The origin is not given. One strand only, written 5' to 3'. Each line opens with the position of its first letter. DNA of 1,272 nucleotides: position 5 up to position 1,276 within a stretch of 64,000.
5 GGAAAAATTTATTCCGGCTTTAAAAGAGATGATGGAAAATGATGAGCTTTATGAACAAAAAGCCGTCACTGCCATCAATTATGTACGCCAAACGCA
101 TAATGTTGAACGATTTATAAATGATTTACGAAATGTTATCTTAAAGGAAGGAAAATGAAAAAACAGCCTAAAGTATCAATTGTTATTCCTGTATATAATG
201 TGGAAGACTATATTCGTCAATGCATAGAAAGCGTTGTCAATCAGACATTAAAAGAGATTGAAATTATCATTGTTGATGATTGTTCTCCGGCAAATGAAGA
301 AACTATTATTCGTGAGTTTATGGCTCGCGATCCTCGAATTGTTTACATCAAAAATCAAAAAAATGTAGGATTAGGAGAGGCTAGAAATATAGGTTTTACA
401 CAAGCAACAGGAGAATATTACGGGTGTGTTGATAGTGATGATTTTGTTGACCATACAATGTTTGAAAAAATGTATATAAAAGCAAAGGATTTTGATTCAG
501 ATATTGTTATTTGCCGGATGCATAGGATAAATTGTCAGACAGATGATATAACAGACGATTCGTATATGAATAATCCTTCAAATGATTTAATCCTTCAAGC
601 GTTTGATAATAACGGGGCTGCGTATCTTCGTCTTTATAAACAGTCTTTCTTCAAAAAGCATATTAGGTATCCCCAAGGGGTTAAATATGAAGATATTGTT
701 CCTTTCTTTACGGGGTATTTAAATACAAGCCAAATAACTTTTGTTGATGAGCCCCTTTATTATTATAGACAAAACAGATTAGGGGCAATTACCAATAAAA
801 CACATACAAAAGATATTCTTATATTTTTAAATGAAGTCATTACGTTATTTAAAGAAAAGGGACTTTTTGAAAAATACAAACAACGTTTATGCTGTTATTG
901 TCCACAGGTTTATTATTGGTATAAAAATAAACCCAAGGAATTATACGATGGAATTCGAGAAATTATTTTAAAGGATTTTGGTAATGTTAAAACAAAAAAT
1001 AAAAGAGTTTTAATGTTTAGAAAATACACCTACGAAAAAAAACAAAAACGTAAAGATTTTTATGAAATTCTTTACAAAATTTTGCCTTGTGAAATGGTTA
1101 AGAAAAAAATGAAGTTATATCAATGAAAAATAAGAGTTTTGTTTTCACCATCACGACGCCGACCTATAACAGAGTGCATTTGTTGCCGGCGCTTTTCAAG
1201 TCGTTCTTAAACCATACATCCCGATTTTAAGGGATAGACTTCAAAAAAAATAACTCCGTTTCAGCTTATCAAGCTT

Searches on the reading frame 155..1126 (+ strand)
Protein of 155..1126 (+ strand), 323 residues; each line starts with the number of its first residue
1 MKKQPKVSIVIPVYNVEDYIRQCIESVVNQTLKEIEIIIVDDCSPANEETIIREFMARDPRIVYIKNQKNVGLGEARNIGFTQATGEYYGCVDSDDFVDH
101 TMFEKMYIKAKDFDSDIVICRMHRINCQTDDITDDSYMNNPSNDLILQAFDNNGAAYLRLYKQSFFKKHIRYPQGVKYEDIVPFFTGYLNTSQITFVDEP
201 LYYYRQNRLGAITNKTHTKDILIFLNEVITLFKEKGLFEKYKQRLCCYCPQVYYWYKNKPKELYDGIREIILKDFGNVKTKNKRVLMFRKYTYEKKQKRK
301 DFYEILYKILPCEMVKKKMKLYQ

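Call 38: find_encoding_contigs(protein=window:155-1126:+, flank=10000, max_places=2)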
Protein window:155-1126:+ (323 aa): 5 contigs read that carry it; 2 places shown.
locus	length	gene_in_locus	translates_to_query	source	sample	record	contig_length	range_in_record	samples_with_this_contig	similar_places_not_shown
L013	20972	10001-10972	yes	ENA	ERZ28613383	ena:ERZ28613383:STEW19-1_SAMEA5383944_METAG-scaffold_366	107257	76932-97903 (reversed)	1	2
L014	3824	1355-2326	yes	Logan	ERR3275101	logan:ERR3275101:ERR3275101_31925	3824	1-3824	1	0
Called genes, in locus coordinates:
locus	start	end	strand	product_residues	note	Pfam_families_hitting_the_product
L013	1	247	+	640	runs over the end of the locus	PF00999:Na_H_Exchanger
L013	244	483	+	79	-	PF21699:TM1266-like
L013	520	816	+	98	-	-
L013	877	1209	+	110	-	-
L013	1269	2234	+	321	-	PF00226:DnaJ, PF01556:DnaJ_C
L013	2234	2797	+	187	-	PF07081:DUF1349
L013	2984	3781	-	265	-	PF05704:Caps_synth, PF12919:TcdA_TcdB (faint), PF04488:Gly_transf_sug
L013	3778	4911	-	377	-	PF02350:Epimerase_2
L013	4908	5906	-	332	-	PF00535:Glycos_transf_2, PF10111:Glyco_tranf_2_2, PF13641:Glyco_tranf_2_3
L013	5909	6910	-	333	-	PF01501:Glyco_transf_8, PF18404:Glyco_transf_24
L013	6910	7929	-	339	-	PF05704:Caps_synth (weak), PF04488:Gly_transf_sug, PF12919:TcdA_TcdB (faint)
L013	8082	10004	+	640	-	PF01501:Glyco_transf_8, PF00534:Glycos_transf_1, PF13692:Glyco_trans_1_4, PF13524:Glyco_trans_1_2 (weak)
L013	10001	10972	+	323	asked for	PF00535:Glycos_transf_2, PF10111:Glyco_tranf_2_2, PF13641:Glyco_tranf_2_3 (weak)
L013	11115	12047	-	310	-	PF00535:Glycos_transf_2, PF10111:Glyco_tranf_2_2, PF13641:Glyco_tranf_2_3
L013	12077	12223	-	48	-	-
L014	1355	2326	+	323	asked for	PF00535:Glycos_transf_2, PF10111:Glyco_tranf_2_2, PF13641:Glyco_tranf_2_3 (weak)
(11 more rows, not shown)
